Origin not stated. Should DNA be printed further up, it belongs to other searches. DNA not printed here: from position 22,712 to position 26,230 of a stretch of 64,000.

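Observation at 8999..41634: One carboxylase-BCCP-S9 peptidase unit present twice in direct orientation, each copy decayed in the complementary half, bracketing about 28.6 kb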

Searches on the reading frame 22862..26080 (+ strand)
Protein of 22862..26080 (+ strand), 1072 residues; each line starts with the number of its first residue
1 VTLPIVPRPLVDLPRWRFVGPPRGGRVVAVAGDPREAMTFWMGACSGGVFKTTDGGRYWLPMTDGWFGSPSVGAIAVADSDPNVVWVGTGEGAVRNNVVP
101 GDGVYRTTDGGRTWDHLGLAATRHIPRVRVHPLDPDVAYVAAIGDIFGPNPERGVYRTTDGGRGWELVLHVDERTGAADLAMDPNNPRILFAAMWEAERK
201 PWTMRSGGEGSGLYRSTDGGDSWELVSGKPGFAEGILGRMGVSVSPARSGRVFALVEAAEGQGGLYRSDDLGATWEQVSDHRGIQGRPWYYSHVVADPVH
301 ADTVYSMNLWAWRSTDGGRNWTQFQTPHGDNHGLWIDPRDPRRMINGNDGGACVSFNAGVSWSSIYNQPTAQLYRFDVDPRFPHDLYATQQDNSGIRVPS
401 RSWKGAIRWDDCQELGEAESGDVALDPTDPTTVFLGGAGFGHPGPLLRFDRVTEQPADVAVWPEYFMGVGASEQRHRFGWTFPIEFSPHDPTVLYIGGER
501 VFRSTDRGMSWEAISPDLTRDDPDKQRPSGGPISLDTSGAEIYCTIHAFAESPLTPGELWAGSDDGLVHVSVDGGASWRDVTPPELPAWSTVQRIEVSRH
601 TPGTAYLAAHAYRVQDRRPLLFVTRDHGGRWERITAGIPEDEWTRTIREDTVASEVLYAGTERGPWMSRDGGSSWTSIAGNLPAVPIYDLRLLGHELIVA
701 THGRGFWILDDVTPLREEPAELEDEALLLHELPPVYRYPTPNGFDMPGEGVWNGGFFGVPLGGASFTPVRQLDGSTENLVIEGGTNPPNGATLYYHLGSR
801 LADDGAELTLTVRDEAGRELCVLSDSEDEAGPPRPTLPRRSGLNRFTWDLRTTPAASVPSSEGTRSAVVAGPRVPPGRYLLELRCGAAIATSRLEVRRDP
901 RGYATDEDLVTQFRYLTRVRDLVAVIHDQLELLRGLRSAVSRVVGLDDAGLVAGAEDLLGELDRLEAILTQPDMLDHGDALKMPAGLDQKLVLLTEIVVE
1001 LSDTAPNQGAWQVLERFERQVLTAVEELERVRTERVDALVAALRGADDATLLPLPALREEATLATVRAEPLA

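Call 17: search_protein_families(library=pfam, proteins=[window:22862-26080:+], max_evalue=0.00001)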
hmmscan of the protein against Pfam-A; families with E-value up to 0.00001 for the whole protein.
window:22862-26080:+ (1072 aa): 3 families
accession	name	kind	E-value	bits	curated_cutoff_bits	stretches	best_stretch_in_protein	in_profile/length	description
PF15902.12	Sortilin-Vps10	-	6e-26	91.7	33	2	104-226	3-112/446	Sortilin, neurotensin receptor 3,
PF02012.26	BNR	-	1.1e-09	37.2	27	0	214-225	1-12/12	BNR/Asp-box repeat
PF13088.12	BNR_2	-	2.9e-06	27.3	31.4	0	208-381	84-233/277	BNR repeat-like domain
